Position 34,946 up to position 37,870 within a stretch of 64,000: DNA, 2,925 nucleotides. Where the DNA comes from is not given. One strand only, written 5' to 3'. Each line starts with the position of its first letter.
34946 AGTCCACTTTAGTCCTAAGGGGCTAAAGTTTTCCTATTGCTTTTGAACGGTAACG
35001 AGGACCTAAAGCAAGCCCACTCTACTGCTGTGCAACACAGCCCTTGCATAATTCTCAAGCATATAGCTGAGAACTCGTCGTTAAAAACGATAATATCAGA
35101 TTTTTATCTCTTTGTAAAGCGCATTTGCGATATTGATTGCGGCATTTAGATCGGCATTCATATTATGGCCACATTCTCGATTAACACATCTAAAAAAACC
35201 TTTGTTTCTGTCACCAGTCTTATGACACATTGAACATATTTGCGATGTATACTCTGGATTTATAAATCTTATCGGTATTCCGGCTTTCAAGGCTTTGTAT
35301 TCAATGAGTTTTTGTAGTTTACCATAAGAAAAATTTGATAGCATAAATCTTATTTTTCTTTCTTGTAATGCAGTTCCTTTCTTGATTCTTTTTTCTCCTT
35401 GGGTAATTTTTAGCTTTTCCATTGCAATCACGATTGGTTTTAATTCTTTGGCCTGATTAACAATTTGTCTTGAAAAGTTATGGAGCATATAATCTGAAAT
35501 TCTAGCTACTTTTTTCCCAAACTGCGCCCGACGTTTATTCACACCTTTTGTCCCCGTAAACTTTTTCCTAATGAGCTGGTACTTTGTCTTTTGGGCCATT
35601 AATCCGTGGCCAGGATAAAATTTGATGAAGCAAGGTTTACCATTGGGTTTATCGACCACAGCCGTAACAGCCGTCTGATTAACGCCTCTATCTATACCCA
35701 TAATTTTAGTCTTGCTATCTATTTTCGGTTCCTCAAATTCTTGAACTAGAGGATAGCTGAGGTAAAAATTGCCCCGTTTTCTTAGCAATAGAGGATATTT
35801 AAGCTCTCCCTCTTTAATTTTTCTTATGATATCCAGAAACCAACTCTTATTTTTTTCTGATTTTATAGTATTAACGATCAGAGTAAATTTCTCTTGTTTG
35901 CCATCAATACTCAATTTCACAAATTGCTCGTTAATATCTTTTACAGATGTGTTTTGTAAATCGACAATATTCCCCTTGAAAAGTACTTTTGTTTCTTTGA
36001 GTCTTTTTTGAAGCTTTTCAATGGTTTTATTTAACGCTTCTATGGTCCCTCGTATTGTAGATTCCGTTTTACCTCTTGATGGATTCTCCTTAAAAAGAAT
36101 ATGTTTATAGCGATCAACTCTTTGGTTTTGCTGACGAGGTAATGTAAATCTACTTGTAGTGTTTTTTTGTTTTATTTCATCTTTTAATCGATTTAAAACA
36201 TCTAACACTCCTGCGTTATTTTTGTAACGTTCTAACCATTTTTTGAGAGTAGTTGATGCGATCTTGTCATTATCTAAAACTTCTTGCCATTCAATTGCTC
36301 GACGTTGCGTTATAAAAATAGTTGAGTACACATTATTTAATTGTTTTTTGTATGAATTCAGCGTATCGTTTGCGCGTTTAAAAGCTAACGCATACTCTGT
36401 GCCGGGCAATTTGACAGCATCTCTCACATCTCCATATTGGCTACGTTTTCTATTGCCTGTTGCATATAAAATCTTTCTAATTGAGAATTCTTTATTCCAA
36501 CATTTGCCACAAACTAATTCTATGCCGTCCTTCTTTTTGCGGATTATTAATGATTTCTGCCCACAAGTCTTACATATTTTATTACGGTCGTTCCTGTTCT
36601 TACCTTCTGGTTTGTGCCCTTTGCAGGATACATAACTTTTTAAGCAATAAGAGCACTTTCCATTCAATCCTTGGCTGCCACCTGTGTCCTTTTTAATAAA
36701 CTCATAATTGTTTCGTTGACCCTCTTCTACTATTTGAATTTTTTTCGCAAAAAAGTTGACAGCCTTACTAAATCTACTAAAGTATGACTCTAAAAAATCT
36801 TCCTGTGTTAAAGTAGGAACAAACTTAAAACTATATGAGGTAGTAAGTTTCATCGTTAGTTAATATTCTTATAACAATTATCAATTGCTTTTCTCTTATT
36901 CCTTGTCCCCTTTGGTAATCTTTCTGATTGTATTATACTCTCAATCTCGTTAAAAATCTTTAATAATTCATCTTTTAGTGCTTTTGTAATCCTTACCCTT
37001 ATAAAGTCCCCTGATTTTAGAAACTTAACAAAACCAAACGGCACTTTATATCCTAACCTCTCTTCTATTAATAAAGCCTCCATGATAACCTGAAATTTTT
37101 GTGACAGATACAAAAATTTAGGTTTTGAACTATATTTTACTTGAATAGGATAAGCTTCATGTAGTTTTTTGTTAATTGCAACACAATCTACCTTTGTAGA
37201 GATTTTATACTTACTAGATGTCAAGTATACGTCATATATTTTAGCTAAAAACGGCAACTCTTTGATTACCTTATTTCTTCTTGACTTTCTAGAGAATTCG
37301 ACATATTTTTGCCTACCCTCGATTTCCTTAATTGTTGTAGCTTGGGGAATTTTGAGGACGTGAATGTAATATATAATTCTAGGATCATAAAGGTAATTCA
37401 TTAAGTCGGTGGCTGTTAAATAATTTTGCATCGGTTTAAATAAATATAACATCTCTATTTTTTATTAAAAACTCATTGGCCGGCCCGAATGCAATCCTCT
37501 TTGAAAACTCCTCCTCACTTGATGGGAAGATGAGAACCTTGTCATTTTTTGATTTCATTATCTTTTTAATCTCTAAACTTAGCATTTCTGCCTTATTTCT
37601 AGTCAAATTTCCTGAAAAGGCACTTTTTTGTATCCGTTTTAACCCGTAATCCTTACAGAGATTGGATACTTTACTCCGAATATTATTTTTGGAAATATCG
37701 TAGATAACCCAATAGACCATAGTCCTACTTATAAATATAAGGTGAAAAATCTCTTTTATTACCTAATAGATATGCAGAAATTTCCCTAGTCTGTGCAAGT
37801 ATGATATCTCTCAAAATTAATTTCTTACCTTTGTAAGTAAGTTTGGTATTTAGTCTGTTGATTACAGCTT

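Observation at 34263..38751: Miniature type V CRISPR-Cas system: cas1-cas2-cas4-(585-aa TnpB-like Cas12f/Cas14-like effector)-array, in a bacterial glycosylation island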

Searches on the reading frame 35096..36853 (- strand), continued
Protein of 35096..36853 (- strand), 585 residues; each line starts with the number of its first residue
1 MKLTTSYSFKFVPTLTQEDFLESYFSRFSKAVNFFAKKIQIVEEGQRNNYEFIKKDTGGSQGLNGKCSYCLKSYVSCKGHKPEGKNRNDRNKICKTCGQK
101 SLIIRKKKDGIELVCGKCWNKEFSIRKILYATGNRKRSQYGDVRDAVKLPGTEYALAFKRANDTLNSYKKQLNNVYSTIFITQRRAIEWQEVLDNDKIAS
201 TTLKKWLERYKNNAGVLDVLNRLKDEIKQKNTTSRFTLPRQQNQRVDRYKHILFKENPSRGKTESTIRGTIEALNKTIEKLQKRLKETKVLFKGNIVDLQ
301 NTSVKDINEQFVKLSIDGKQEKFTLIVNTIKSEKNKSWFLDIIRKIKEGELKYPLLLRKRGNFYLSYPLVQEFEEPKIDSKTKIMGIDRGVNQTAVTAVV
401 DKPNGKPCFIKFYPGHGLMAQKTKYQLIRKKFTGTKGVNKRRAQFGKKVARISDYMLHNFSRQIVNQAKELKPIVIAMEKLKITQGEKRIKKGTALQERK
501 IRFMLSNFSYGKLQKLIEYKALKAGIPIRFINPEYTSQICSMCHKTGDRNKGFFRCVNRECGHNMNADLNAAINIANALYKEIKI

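Call 71: predict_structure(alignment_id=A1)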
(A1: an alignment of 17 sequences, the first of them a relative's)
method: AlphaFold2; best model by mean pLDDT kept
length: 585 residues; sequences in the alignment: 17
mean_pLDDT: 83.2   pTM: 0.69
mean pLDDT of the five models: 83.2, 80.8, 77.6, 77.2, 75.6
residues with pLDDT >= 90: 215; 70-90: 290; 50-70: 52; < 50: 28
segments of 3 or more residues with pLDDT < 50: 483-495, 497-507
pLDDT, mean of each block of 10 residues (from residue 1): 86 93 94 94 92 84 92 90 77 87 90 91 86 74 86 88 91 88 92 89 88 81 77 85 83 78 91 93 88 90 90 91 84 88 90 90 91 81 88 83 88 73 58 60 69 81 94 90 45 45 53 88 90 74 78 80 85 90 67
secondary structure, 60 per line:
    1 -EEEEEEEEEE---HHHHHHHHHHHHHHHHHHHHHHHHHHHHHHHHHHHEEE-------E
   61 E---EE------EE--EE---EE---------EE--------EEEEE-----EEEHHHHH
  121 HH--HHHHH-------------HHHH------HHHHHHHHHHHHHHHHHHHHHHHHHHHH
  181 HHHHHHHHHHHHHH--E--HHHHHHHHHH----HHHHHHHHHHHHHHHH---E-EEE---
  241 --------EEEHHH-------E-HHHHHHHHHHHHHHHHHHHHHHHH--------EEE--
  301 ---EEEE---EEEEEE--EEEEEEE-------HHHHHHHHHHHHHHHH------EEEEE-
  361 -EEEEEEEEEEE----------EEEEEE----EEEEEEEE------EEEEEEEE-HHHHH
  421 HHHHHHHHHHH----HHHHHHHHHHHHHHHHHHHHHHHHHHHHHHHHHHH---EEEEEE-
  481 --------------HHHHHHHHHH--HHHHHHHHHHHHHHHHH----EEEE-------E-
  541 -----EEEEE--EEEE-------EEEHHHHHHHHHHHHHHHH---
elements in order: E2-11 H15-49 E50-52 E103-107 E113-115 H116-122 H125-129 H143-146 H153-194 H200-209 H214-229 E235-237 E249-251 H264-287 E296-298 E304-307 E311-316 E319-325 H333-348 E355-359 E362-372 E383-388 E393-400 E407-414 H416-431 H436-470 E474-479 H495-504 H507-523 E528-531 E546-550 E553-556 E564-566 H567-582

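Call 74: fold_search(model_id=the predicted structure, library=pdb)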
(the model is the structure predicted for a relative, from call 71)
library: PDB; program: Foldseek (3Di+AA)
matches with E <= 10: 377; with E <= 0.001: 89
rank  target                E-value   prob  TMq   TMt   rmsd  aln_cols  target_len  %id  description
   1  8j1j_A                2.1e-15  1.00  0.37  0.49  18.1       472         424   22  Cryo-EM structure of the AsCas12f-YHAM-sgRNAS3-5v7-target DNA (released 2023-09-27)
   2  8j12_A                5.2e-15  1.00  0.36  0.48  18.1       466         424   22  Cryo-EM structure of the AsCas12f-sgRNA-target DNA ternary complex (released 2023-09-27)
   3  8j3r_B                8.4e-15  1.00  0.26  0.38  28.4       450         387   21  Cryo-EM structure of the AsCas12f-HKRA-sgRNAS3-5v7-target DNA (released 2023-09-27)
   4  8dzj_A                8.9e-15  1.00  0.38  0.51  17.9       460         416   21  Cryo-EM structure of Acidibacillus sulfuroxidans Cas12f in complex with sgRNA and target DNA (released 2023-07-12)
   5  8j3r_A                2.2e-14  1.00  0.38  0.52  17.9       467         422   22  Cryo-EM structure of the AsCas12f-HKRA-sgRNAS3-5v7-target DNA (released 2023-09-27)
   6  7wju_A                4.7e-14  1.00  0.37  0.51  18.2       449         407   21  Cryo-EM structure of the AsCas12f1-sgRNAv1-dsDNA ternary complex (released 2023-01-18)
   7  8j1j_B                6.1e-14  1.00  0.27  0.40  28.0       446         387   22  Cryo-EM structure of the AsCas12f-YHAM-sgRNAS3-5v7-target DNA (released 2023-09-27)
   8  8j12_B                1.6e-13  1.00  0.28  0.41  27.9       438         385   21  Cryo-EM structure of the AsCas12f-sgRNA-target DNA ternary complex (released 2023-09-27)
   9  9nzq_A                2.2e-13  1.00  0.38  0.51  21.2       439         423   18  Cryo-EM structure of OsCas12f-gRNA-DNA ternary complex. State II (released 2026-04-08)
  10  9nzr_B                1.0e-12  1.00  0.25  0.32  30.0       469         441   18  Structure of Al3Cas12f State II (released 2026-04-08)
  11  8hr5_A                1.6e-12  1.00  0.43  0.53  23.3       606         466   17  Cryo-EM structure of the CnCas12f1-sgRNA-DNA complex (released 2023-09-06)
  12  9nzs_A                2.1e-12  1.00  0.36  0.49  11.3       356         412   21  Cryo-EM structure of OsCas12f-gRNA-DNA ternary complex. State III (released 2026-04-08)
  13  9nzr_A                3.2e-12  1.00  0.33  0.41  16.7       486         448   18  Structure of Al3Cas12f State II (released 2026-04-08)
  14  9i8y_A                7.6e-12  1.00  0.36  0.49  17.5       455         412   19  SpCas12Cas12f1 in complex with sgRNA and cognate DNA (released 2025-07-23)
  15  9nzo_A                7.6e-12  1.00  0.35  0.44  17.6       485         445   17  Structure of Al3Cas12f State I (released 2026-04-08)
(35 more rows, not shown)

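Call 91: find_related_loci(query=A1, collection=viral_contigs, flank=4000)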
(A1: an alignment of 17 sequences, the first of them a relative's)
Query A1 (585 aa) in viral_contigs; peptide patterns used: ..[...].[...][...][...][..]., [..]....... (x = any residue, [..] = any of these).
29 stretches matched a pattern, but none encodes a relative of the query by tblastn (E <= 1e-3).

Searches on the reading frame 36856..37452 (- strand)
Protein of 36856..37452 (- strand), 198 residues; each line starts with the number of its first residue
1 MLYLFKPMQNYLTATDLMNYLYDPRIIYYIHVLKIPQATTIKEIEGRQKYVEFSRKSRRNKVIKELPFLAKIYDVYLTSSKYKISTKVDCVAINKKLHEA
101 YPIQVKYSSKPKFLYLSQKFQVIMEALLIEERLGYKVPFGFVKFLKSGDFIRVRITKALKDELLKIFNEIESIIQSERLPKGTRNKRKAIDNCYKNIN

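Call 4: search_protein_families(library=pfam, proteins=[window:36856-37452:-], max_evalue=0.01)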
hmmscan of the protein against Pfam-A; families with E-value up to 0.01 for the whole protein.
window:36856-37452:- (198 aa): 1 family
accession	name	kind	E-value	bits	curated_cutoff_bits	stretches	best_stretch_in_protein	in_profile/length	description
PF01930.23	Cas_Cas4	-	1e-08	35.9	22.7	1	18-186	6-147/160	Domain of unknown function DUF83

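Call 5: search_protein_families(library=ncbifam, proteins=[window:36856-37452:-], max_evalue=0.01)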
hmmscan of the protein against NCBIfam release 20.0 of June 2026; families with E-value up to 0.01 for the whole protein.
window:36856-37452:- (198 aa): 2 families
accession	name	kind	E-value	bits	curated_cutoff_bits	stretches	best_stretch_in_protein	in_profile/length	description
TIGR00372.1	cas4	equivalog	7.5e-22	78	65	1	14-188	3-168/180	CRISPR-associated protein Cas4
NF049935.1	cas4g_cas1g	exception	5.6e-16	58.1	560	1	13-188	3-179/546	CRISPR-associated endonuclease Cas4g/Cas1g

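Call 6: search_protein_families(library=padloc, proteins=[window:36856-37452:-], max_evalue=0.01)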
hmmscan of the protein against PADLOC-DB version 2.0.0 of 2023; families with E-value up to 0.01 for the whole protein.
window:36856-37452:- (198 aa): 14 families
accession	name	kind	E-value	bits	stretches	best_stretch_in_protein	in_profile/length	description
PDLC02087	Cas4b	-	3.9e-26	90.3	1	11-197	2-187/189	-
PDLC00943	Cas4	-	2e-22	78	1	14-188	3-168/180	CRISPR-associated protein Cas4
PDLC02034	Cas4d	-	4.4e-20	70.1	1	8-187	2-170/192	-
PDLC01250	Cas4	-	6.8e-20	70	1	14-184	3-155/168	"CAS-I,CAS-II,CAS-III,CAS-IV,CAS-V,CAS-VI; acquisition_associated"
PDLC00944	Cas4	-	5.8e-17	60.4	1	15-188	4-167/177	Cas4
PDLC02083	Cas4_II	-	8.4e-17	60.2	1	17-196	7-181/186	-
PDLC02035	Cas4d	-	2.7e-14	51.1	1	11-189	5-165/196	-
PDLC01447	Cas4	-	4.4e-14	51.3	1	9-186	2-146/161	"CAS-I,CAS-II,CAS-III,CAS-IV,CAS-V,CAS-VI; acquisition_associated"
PDLC01611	Cas4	-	1.2e-13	49.7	1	15-186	3-145/158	"CAS-I,CAS-II,CAS-III,CAS-IV,CAS-V,CAS-VI; acquisition_associated"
PDLC01773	Cas4c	-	4.5e-11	40.6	1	72-186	74-182/229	-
PDLC01747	Cas1g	-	4.6e-08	30.1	1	19-188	8-166/523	-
PDLC02067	Cas1b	-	7.3e-08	29.6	1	71-188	44-164/533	-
PDLC01775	Cas4c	-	0.00018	19.7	1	98-193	10-102/131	-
PDLC01771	Cas4b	-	0.0013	16.9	1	101-186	67-147/162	-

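Call 70: search_solved_structures(query=A4, max_evalue=1, show_alignments=3)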
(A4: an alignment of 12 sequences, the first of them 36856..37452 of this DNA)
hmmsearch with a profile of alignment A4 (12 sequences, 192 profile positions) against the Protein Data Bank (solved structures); distinct sequences matched with E-value up to 1: 1.
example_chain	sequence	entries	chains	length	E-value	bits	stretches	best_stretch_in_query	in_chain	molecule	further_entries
8d3l_I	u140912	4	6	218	8.5e-05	25.7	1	42-176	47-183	CRISPR-associated exonuclease Cas4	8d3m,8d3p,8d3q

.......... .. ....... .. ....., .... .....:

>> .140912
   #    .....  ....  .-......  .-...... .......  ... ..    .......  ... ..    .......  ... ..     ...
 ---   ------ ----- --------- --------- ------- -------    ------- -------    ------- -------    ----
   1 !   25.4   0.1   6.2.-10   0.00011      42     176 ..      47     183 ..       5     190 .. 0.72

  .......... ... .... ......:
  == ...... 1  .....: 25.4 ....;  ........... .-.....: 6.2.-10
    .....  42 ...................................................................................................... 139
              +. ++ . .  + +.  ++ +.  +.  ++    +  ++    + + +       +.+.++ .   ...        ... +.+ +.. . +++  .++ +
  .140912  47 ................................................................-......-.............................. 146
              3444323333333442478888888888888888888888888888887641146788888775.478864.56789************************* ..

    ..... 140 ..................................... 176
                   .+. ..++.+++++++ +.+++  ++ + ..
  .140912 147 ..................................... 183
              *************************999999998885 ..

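Call 85: find_homologous_proteins(query=A4, max_evalue=0.00001)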
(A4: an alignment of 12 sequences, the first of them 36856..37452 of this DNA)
Query A4 (12 sequences) (198 aa, profile of the alignment): 223 proteins with E <= 0.00001 among 3856 candidates; the best 120 are listed.
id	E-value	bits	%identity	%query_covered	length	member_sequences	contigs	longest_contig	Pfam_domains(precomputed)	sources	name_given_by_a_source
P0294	7.7e-105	367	76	95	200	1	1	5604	PF01930.24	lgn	-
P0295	1.1e-104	366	71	96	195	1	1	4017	PF01930.24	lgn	-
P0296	1.1e-103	363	68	96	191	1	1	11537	PF01930.24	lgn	-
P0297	3.7e-103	361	70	96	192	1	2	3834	PF01930.24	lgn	-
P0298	9.3e-103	360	74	95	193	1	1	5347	PF01930.24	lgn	-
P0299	9.6e-103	360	72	95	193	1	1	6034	PF01930.24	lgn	-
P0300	5.3e-102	358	76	94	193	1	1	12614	PF01930.24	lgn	-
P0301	6.0e-102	357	73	94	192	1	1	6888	PF01930.24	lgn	-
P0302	1.5e-101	356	75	94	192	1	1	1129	PF01930.24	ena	-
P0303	2.6e-101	355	100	96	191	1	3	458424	PF01930.24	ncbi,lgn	-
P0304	3.6e-101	355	69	96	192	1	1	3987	PF01930.24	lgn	-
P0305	5.7e-101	354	66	96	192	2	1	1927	PF01930.24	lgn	-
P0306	7.2e-101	354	70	96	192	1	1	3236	PF01930.24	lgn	-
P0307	1.1e-100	353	68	96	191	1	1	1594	PF01930.24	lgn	-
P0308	2.5e-100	352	89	99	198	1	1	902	PF01930.24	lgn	-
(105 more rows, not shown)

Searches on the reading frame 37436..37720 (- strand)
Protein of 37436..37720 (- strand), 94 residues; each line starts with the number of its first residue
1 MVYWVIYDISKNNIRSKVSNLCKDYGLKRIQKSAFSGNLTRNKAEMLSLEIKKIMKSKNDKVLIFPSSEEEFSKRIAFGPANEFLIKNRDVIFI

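Call 4: search_protein_families(library=pfam, proteins=[window:37436-37720:-], max_evalue=0.01)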
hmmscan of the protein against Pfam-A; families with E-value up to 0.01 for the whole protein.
window:37436-37720:- (94 aa): 1 family
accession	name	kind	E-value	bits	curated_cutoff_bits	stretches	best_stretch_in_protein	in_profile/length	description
PF09827.14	CRISPR_Cas2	-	1.7e-20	73.4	23.8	1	1-74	1-73/74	CRISPR associated protein Cas2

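Call 5: search_protein_families(library=ncbifam, proteins=[window:37436-37720:-], max_evalue=0.01)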
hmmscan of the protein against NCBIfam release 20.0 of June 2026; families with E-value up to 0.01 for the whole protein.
window:37436-37720:- (94 aa): 1 family
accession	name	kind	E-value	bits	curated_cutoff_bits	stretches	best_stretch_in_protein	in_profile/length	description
TIGR01573.1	cas2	equivalog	9.8e-15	54.6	24.5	1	1-86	1-89/96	CRISPR-associated endonuclease Cas2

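Call 6: search_protein_families(library=padloc, proteins=[window:37436-37720:-], max_evalue=0.01)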
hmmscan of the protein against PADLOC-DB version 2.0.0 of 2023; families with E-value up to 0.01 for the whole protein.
window:37436-37720:- (94 aa): 20 families
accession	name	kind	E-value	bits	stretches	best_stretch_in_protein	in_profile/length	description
PDLC02077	Cas2b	-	1.3e-27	94.1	1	1-81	1-81/96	-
PDLC01338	Cas2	-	1.3e-21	74.8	1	3-80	1-74/76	"CAS-I,CAS-II,CAS-III,CAS-IV,CAS-V,CAS-VI; acquisition_2"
PDLC01443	Cas2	-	4.3e-21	73.2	1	1-81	1-78/86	"CAS-I,CAS-II,CAS-III,CAS-IV,CAS-V,CAS-VI; acquisition_2"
PDLC02075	Cas2a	-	1.9e-19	67.8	1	1-79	1-79/85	-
PDLC01649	Cas2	-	1.9e-18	64.5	1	1-71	1-69/70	"CAS-I,CAS-II,CAS-III,CAS-IV,CAS-V,CAS-VI; acquisition_2"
PDLC01525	Cas2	-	4.4e-18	63.8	1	1-78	1-77/90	"CAS-I,CAS-II,CAS-III,CAS-IV,CAS-V,CAS-VI; acquisition_2"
PDLC00936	Cas2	-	5.3e-17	60.1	1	3-78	1-78/83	Cas2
PDLC01749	Cas2b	-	4e-16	57.3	1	3-81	3-79/87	-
PDLC00935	Cas2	-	2.6e-15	54.6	1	1-86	1-89/96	CRISPR-associated endonuclease Cas2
PDLC02070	Cas2_II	-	3.1e-15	54.4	1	3-74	3-72/89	-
PDLC01251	Cas2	-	5.8e-15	53.3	1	1-76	1-73/84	"CAS-I,CAS-II,CAS-III,CAS-IV,CAS-V,CAS-VI; acquisition_2"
PDLC02076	Cas2b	-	1.9e-14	51.8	1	5-79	5-77/87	-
PDLC02027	Cas2d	-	5.7e-12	44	1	1-79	1-78/89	-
PDLC02074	Cas2_IIIb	-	2.9e-11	41.3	1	3-77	4-75/86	-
PDLC01748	Cas2_IIIa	-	3.6e-11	41.5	1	1-66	1-64/88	-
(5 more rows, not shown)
